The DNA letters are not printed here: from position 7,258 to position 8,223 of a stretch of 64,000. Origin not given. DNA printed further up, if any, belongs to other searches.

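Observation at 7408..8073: UEV-domain (inactive E2) + coiled-coil protein: TSG101/Vps23-like ESCRT-I candidate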

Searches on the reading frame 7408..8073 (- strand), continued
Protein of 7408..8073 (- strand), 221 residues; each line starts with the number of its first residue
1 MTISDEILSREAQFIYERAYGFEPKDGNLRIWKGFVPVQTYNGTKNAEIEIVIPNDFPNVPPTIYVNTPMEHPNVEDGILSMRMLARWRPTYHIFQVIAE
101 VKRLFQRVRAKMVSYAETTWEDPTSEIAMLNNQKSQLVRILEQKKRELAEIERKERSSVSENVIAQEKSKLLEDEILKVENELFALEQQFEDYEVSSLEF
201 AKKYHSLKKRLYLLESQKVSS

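Call 21: search_protein_families(library=pfam, proteins=[P0048, P0056, P0082, P0171, P0037, P0047, P0055, P0116, P0119, P0112], max_evalue=0.1)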
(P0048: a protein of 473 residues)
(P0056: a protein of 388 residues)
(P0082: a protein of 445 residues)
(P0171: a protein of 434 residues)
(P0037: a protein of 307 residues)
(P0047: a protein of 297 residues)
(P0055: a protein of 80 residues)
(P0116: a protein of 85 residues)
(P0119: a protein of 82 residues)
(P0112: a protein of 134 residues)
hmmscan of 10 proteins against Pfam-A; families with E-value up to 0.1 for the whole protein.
P0048 (473 aa): 7 families
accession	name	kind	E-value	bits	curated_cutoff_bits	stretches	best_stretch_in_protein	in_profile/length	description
PF00179.31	UQ_con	-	3.9e-11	43.1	27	1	50-116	49-118/140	Ubiquitin-conjugating enzyme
PF03997.17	VPS28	-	3e-10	40.6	24.5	1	281-470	2-188/188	VPS28 protein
PF09454.15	Vps23_core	-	9.7e-07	29.1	26.8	1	289-327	26-64/64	Vps23 core domain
PF24531.2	ANC1_spectrin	-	0.00028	21.7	27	1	145-215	28-92/95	Nuclear anchorage protein 1, spectrin repeat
PF05743.18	UEV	-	0.015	15.6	27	1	41-109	43-117/121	UEV domain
PF18385.6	Tiam_CC_Ex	-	0.063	14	25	0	161-217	25-81/98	T-lymphoma invasion and metastasis CC-Ex domain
PF04513.17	Baculo_PEP_C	-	0.09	13.3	38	0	165-223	36-94/140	Baculovirus polyhedron envelope protein, PEP, C terminus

P0056 (388 aa): 6 families
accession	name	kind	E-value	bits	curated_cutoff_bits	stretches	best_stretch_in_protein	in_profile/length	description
PF00179.31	UQ_con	-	1.7e-14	54.1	27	1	26-114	20-115/140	Ubiquitin-conjugating enzyme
PF05743.18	UEV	-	2.4e-06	27.8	27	1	29-110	29-117/121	UEV domain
PF03997.17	VPS28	-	0.0012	19.1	24.5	1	282-354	2-73/188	VPS28 protein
PF09454.15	Vps23_core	-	0.0089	16.4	26.8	0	278-327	14-63/64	Vps23 core domain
PF12626.12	PolyA_pol_arg_C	-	0.035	14.6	22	1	300-346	18-64/119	Polymerase A arginine-rich C-terminus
PF25476.1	Ribosomal_L19e_C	-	0.09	13.4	25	0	220-260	44-84/91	Ribosomal protein L19e, C-terminal domain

P0082 (445 aa): 3 families
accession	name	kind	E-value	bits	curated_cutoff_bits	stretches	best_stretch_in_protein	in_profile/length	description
PF03997.17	VPS28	-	2.9e-12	47.2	24.5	1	260-440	2-185/188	VPS28 protein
PF00179.31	UQ_con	-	2.3e-11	43.9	27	1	26-108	25-114/140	Ubiquitin-conjugating enzyme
PF05743.18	UEV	-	0.00033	20.9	27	1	33-107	37-121/121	UEV domain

P0171 (434 aa): 3 families
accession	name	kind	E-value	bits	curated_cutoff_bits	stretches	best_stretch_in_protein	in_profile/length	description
PF00179.31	UQ_con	-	9.7e-05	22.4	27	1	26-104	26-112/140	Ubiquitin-conjugating enzyme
PF09765.14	FANCL_d1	-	0.0044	17.5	23.8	1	13-51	4-42/89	FANCL UBC-like domain 1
PF05773.27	RWD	-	0.012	16.2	22.8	1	40-64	50-74/112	RWD domain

P0037 (307 aa): 10 families
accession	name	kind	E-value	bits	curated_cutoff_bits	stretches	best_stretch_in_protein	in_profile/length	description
PF00179.31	UQ_con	-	1.5e-13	51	27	1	24-111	20-111/140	Ubiquitin-conjugating enzyme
PF09454.15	Vps23_core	-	1.4e-07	31.8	26.8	1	239-297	1-59/64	Vps23 core domain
PF05743.18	UEV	-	0.0025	18.1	27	1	29-113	31-120/121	UEV domain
PF00038.26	Filament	-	0.012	15.7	40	1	167-230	195-258/313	Intermediate filament protein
PF15960.10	DUF4763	-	0.042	13.5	30.1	1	178-229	81-132/236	Domain of unknown function (DUF4763)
PF08614.16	ATG16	-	0.047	14.3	33.7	1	159-225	54-110/200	Autophagy protein 16 (ATG16)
PF05266.19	DUF724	-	0.053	13.8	38.4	1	190-273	96-182/188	Protein of unknown function (DUF724)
PF12329.13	TMF_DNA_bd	-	0.054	13.9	35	1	189-229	33-73/74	TATA element modulatory factor 1 DNA binding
PF08286.16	Spc24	-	0.07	13.8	25.3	0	192-228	7-43/109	Spc24 subunit of Ndc80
PF05010.19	TACC_C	-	0.097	12.8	29.9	0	179-270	12-100/201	Transforming acidic coiled-coil-containing protein (TACC), C-terminal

P0047 (297 aa): 22 families
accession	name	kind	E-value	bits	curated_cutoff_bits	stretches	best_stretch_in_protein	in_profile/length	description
PF00179.31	UQ_con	-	7.4e-14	52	27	1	27-116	23-116/140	Ubiquitin-conjugating enzyme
PF08614.16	ATG16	-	1.3e-07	32.4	33.7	1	133-258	47-173/200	Autophagy protein 16 (ATG16)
PF25078.1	DUF7801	-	0.00041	21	33.2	1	179-263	3-87/155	Domain of unknown function (DUF7801)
PF02050.21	FliJ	-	0.00067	20.3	28.4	1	158-203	40-85/123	Flagellar FliJ protein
PF05743.18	UEV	-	0.001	19.3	27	1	47-113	48-120/121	UEV domain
PF12329.13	TMF_DNA_bd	-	0.0014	19.1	35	1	175-243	3-71/74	TATA element modulatory factor 1 DNA binding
PF03961.19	FapA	-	0.003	17.7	31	1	154-266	141-249/272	Flagellar Assembly Protein A beta solenoid domain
PF14817.11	HAUS5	-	0.0037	16.6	25.6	1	176-259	69-152/643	HAUS augmin-like complex subunit 5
PF16046.10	FAM76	-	0.0042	17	28.5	1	165-228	219-279/298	FAM76 protein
PF17681.6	GCP_N_terminal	-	0.0047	17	29.4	1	174-271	55-161/297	Gamma tubulin complex component N-terminal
PF02601.20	Exonuc_VII_L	-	0.0062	16.5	35.9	1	155-255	129-233/315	Exonuclease VII, large subunit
PF17082.10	Spc29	-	0.012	15.9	31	1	163-212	125-163/245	Spindle Pole Component 29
PF01282.25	Ribosomal_S24e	-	0.024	15.1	24.5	1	221-290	26-92/95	Ribosomal protein S24e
PF05859.17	Mis12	-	0.026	14.7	25.7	1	163-253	112-186/231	Mis12 protein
PF10473.14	CENP-F_leu_zip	-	0.03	14.8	34.5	1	165-255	54-138/140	Leucine-rich repeats of kinetochore protein Cenp-F/LEK1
PF09454.15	Vps23_core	-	0.044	14.2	26.8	0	241-284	16-59/64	Vps23 core domain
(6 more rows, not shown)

P0055 (80 aa): 2 families
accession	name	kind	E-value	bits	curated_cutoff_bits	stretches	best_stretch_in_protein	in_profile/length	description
PF05120.17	GvpG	-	0.0066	17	30.6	1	32-73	26-65/67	Gas vesicle protein G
PF07323.17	DUF1465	-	0.09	13.1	25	1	13-74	68-130/153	Protein of unknown function (DUF1465)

P0116 (85 aa): 2 families
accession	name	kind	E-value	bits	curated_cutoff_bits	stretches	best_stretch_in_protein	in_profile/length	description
PF18035.6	Bap31_Bap29_C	-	0.021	15.3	30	1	2-19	6-23/52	Bap31/Bap29 cytoplasmic coiled-coil domain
PF20753.2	DUF6558_C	-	0.061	14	24.4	1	25-74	52-100/119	Phage tail C-terminal domain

P0119 (82 aa): 4 families
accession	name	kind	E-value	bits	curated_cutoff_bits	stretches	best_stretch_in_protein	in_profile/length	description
PF07200.18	Mod_r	-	0.015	15.8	30.1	1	4-77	73-141/146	Modifier of rudimentary (Mod(r)) protein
PF17045.10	CEP63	-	0.015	15.6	33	1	4-66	47-109/263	Centrosomal protein of 63 kDa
PF05622.17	HOOK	-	0.015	14.5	35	1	7-74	26-89/514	HOOK protein coiled-coil region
PF00831.28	Ribosomal_L29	-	0.088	13.3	24.5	0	4-30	11-37/57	Ribosomal L29 protein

P0112 (134 aa): 2 families
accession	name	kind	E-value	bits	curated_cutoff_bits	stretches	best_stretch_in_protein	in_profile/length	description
PF00261.25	Tropomyosin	-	4.8e-07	29.9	38.6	1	39-131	38-131/242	Tropomyosin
PF08295.17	Sin3_corepress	-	0.0086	16.5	25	1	81-116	41-77/98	Sin3 family co-repressor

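Call 22: fold_search(model_id=the predicted structure, library=pdb)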
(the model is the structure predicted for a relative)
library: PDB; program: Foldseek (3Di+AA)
matches with E <= 10: 845; with E <= 0.001: 356
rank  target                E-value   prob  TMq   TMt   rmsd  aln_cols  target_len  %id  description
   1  1jas_MODEL_1_A        6.5e-06  1.00  0.34  0.47  12.2       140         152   21  HsUbc2b (released 2003-09-09)
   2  2ybf_A                8.3e-06  1.00  0.36  0.52   8.9       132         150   23  Complex of Rad18 (Rad6 binding domain) with Rad6b (released 2011-04-20)
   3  5fer_E                1.1e-05  1.00  0.36  0.51   5.8       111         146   20  Complex of TRIM25 RING with UbcH5-Ub (released 2016-05-18)
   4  8btl_C                1.1e-05  1.00  0.33  0.47   9.1       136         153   25  Crystal structure of a complex between the E2 conjugating enzyme UBE2A and the E3 ligase module from UBR4 (released 2023-12-13)
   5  7uvc_A                1.2e-05  1.00  0.36  0.51   8.7       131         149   21  Rad6(P43L)-Bre1 Complex (released 2023-01-11)
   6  4s3o_A                1.5e-05  1.00  0.36  0.52   4.7       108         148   21  PCGF5-RING1B-UbcH5c complex (released 2015-07-15)
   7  3ong_D                1.5e-05  1.00  0.34  0.47   9.8       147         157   21  Crystal structure of UBA2ufd-Ubc9: insights into E1-E2 interactions in Sumo pathways (released 2011-01-12)
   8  7w76_A                1.7e-05  1.00  0.36  0.48  12.3       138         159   21  Crystal structure of the K. lactis Bre1 RBD in complex with Rad6, crystal form II (released 2023-03-29)
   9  1z3d                  1.9e-05  1.00  0.36  0.51   8.7       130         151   22  Protein crystal growth improvement leading to the 2.5A crystallographic structure of ubiquitin-conjugating enzyme (ubc-1 (released 2005-03-22)
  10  8btl_D                1.9e-05  1.00  0.34  0.49   9.0       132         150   26  Crystal structure of a complex between the E2 conjugating enzyme UBE2A and the E3 ligase module from UBR4 (released 2023-12-13)
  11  6syf_A                1.9e-05  1.00  0.35  0.48   8.9       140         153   25  Human Ubc9 with covalent isopeptide ligand (released 2020-08-12)
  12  2gmi_A                2.0e-05  1.00  0.37  0.52   5.8       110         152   25  Mms2/Ubc13~Ubiquitin (released 2006-09-19)
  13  2eke_A                2.0e-05  1.00  0.35  0.48   9.0       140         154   20  Structure of a SUMO-binding-motif mimic bound to Smt3p-Ubc9p: conservation of a noncovalent Ubiquitin-like protein-E2  (released 2007-05-29)
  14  1q34_A                2.1e-05  1.00  0.36  0.52   4.3       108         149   23  Crystal structures of two UBC (E2) enzymes of the ubiquitin-conjugating system in Caenorhabditis elegans (released 2003-08-05)
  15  6s53_C                2.1e-05  1.00  0.36  0.51   5.5       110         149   21  Crystal structure of TRIM21 RING domain in complex with an isopeptide-linked Ube2N~ubiquitin conjugate (released 2019-09-11)
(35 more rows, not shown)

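Call 25: search_protein_families(library=pfam, alignment_id=A2, max_evalue=0.01)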
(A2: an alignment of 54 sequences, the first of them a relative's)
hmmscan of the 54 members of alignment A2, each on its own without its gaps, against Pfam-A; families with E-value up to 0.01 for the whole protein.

A. member 1, P0001 (221 aa): 4 families
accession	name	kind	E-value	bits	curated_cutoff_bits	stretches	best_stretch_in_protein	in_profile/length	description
PF00179.31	UQ_con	-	2.1e-11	44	27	1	23-108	20-111/140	Ubiquitin-conjugating enzyme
PF05743.18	UEV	-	1.1e-06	29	27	1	31-107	34-117/121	UEV domain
PF00261.25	Tropomyosin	-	0.00034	20.6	38.6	1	114-216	30-132/242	Tropomyosin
PF11559.13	ADIP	-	0.00099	19.6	34.3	1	116-192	57-133/151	Afadin- and alpha -actinin-Binding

B. families by the number of members that match (of 54 scanned): 46 families (the first 25 are shown)
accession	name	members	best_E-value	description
PF00179.31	UQ_con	47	4.3e-19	Ubiquitin-conjugating enzyme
PF05743.18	UEV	34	2.9e-10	UEV domain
PF09454.15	Vps23_core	12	1.4e-07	Vps23 core domain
PF07200.18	Mod_r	9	3.1e-05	Modifier of rudimentary (Mod(r)) protein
PF00261.25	Tropomyosin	6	1.6e-06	Tropomyosin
PF12329.13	TMF_DNA_bd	4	0.00049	TATA element modulatory factor 1 DNA binding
PF04859.17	DUF641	2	0.00044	Plant protein of unknown function (DUF641)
PF11559.13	ADIP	2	0.00099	Afadin- and alpha -actinin-Binding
PF16326.10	ABC_tran_CTD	2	0.0032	ABC transporter C-terminal domain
PF05773.27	RWD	2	0.0057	RWD domain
PF08614.16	ATG16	1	1.3e-07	Autophagy protein 16 (ATG16)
PF05667.16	CCDC22_CC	1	0.00021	CCDC22 protein coiled-coil region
PF25078.1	DUF7801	1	0.00041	Domain of unknown function (DUF7801)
PF02050.21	FliJ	1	0.00067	Flagellar FliJ protein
PF13476.12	AAA_23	1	0.00074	AAA domain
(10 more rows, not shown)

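Call 41: list_cluster_members(proteins=[P0048, P0056, P0082, P0037, P0043, P0025, P0026, P0027, P0030, P0035])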
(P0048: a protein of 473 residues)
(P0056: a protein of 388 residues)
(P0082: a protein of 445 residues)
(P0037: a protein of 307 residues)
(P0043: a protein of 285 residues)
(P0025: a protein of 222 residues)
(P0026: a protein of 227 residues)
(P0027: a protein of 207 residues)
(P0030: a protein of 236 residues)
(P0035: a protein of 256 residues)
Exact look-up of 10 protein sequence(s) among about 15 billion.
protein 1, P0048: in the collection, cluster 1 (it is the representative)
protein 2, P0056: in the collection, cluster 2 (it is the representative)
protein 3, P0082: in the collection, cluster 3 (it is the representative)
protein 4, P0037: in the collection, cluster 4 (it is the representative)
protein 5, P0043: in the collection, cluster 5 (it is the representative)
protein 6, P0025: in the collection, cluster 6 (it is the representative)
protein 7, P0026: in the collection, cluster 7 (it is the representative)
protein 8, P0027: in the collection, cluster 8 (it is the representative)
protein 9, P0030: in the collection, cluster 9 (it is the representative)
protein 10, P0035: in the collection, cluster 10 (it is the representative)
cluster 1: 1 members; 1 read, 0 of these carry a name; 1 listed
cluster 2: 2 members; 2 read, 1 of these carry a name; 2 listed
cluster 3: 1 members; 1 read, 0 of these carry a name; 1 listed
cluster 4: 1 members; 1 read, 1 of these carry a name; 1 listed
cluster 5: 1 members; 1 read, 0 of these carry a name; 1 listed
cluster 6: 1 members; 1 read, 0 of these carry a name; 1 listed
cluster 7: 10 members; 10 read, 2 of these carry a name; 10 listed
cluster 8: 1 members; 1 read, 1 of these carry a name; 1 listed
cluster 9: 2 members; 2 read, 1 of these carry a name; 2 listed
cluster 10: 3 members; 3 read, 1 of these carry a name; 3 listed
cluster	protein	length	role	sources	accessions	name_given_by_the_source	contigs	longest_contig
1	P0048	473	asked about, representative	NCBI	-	-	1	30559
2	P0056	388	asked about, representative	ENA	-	-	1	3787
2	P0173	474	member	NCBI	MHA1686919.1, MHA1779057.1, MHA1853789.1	MAG: ubiquitin-conjugating enzyme E2 [Candidatus Heimdallarchaeaceae archaeon]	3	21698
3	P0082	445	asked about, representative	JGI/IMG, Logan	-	-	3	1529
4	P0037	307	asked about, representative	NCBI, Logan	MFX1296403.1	MAG: ubiquitin-conjugating enzyme E2 [Promethearchaeota archaeon]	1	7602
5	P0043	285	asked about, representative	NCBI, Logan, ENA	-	-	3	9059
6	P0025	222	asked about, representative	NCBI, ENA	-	-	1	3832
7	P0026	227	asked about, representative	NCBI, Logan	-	-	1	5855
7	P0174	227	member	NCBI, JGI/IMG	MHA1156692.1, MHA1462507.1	MAG: ubiquitin-conjugating enzyme E2 variant [Candidatus Heimdallarchaeota archaeon]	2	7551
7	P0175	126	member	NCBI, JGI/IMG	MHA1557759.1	MAG: ubiquitin-conjugating enzyme E2 variant [Candidatus Heimdallarchaeota archaeon]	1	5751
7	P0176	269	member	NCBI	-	-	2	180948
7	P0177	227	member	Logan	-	-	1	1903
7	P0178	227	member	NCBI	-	-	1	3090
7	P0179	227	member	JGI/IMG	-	-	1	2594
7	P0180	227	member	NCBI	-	-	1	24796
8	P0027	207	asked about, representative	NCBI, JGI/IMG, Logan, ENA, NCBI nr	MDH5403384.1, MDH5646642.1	MAG: ubiquitin-conjugating enzyme E2 [Candidatus Heimdallarchaeota archaeon] | ubiquitin-conjugating enzyme E2 [Candidatus Heimdallarchaeota archaeon]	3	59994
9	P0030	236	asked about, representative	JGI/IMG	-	-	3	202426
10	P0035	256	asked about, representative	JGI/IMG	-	-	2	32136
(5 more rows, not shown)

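Call 42: find_homologous_proteins(query=P0173, max_evalue=0.00001)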
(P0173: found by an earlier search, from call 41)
Query P0173 (474 aa): 48 proteins with E <= 0.00001 among 8000 candidates.
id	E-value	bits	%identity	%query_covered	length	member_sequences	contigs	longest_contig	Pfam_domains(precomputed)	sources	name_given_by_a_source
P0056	2.1e-240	816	100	79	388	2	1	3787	PF05743.19,PF00179.32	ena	-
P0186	2.2e-213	727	70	97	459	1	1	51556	PF09454.16,PF05743.19,PF03997.18,PF00179.32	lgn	-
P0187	4.2e-174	598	59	99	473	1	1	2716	PF09454.16,PF05743.19,PF03997.18,PF00179.32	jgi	-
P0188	5.3e-174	598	57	99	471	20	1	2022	PF03997.18,PF00179.32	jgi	-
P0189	7.2e-174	597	58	100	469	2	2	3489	PF09454.16,PF05743.19,PF03997.18,PF00179.32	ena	-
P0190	1.1e-173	597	58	100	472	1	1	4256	PF09454.16,PF05743.19,PF03997.18,PF00179.32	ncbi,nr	ncbi:hypothetical protein J7L49_06990 [Candidatus Bathyarchaeota archaeon]|nr:hypothetical protein [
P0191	1.2e-173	596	57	99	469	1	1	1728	PF09454.16,PF05743.19,PF03997.18,PF00179.32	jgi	jgi:ubiquitin-protein ligase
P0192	7.3e-173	594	58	100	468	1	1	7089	PF09454.16,PF03997.18,PF00179.32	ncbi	-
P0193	7.7e-173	594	58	99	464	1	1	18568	PF09454.16,PF03997.18,PF00179.32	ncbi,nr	ncbi:MAG: hypothetical protein KGD64_04260 [Candidatus Heimdallarchaeota archaeon]|nr:hypothetical p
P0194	2.2e-172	592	57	100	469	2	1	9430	PF09454.16,PF03997.18,PF00179.32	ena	-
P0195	2.8e-172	592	56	100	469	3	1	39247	PF09454.16,PF03997.18,PF00179.32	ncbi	-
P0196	4.0e-171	588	57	100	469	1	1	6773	PF09454.16,PF05743.19,PF03997.18,PF00179.32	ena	-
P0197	5.2e-171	588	57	99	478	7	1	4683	PF09454.16,PF03997.18,PF00179.32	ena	-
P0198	1.4e-170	586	57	99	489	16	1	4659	PF09454.16,PF03997.18,PF00179.32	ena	-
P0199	3.8e-170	585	56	100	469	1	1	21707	PF05743.19,PF03997.18,PF00179.32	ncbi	ncbi:MAG: ubiquitin-conjugating enzyme E2 variant [Candidatus Heimdallarchaeaceae archaeon]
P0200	5.0e-170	585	57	98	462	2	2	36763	PF09454.16,PF03997.18,PF00179.32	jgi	-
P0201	5.6e-170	584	57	99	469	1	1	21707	PF05743.19,PF03997.18,PF00179.32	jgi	jgi:ubiquitin-protein ligase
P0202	8.6e-170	584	57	100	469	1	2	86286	PF05743.19,PF03997.18,PF00179.32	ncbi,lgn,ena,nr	ncbi:MAG: hypothetical protein H7641_02095 [Candidatus Heimdallarchaeota archaeon]|nr:hypothetical p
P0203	4.0e-169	582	56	100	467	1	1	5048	PF09454.16,PF05743.19,PF03997.18,PF00179.32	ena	-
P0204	7.6e-169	581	55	99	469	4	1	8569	PF09454.16,PF03997.18,PF00179.32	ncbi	ncbi:MAG: ubiquitin-conjugating enzyme E2 [Candidatus Heimdallarchaeaceae archaeon]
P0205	1.8e-168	579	56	99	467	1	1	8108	PF09454.16,PF05743.19,PF03997.18,PF00179.32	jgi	jgi:ubiquitin-protein ligase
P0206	8.1e-168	577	56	100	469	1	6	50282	PF09454.16,PF05743.19,PF03997.18,PF00179.32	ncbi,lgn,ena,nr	ncbi:MAG: hypothetical protein H7645_08755 [Candidatus Heimdallarchaeota archaeon]|nr:hypothetical p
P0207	2.3e-167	576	56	100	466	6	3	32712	PF09454.16,PF03997.18,PF00179.32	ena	-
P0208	1.7e-166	573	56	100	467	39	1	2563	PF09454.16,PF03997.18,PF00179.32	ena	-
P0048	3.4e-166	572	54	100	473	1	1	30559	PF09454.16,PF03997.18,PF00179.32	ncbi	-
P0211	3.6e-165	569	56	99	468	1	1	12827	PF09454.16,PF05743.19,PF03997.18,PF00179.32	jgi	jgi:ubiquitin-protein ligase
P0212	5.0e-165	568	55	100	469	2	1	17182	PF09454.16,PF03997.18,PF00179.32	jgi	jgi:ubiquitin-protein ligase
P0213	8.1e-165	567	54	100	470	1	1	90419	PF05743.19,PF03997.18,PF00179.32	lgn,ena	-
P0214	1.7e-164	566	54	100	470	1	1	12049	PF05743.19,PF03997.18,PF00179.32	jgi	-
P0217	3.0e-163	562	54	100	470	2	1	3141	PF09454.16,PF03997.18,PF00179.32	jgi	-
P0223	1.0e-161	557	54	100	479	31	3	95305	PF03997.18,PF00179.32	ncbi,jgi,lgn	ncbi:MAG: ubiquitin-conjugating enzyme E2 [Candidatus Heimdallarchaeaceae archaeon]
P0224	9.0e-160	551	57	95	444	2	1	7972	PF09454.16,PF05743.19,PF03997.18,PF00179.32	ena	-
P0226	2.2e-157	543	54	99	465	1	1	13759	PF09454.16,PF05743.19,PF03997.18,PF00179.32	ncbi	-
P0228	1.3e-139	484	57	85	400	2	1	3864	PF09454.16,PF03997.18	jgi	jgi:hypothetical protein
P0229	1.6e-136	474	55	85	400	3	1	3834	PF09454.16,PF03997.18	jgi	-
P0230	8.5e-135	468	57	82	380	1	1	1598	PF09454.16,PF03997.18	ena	-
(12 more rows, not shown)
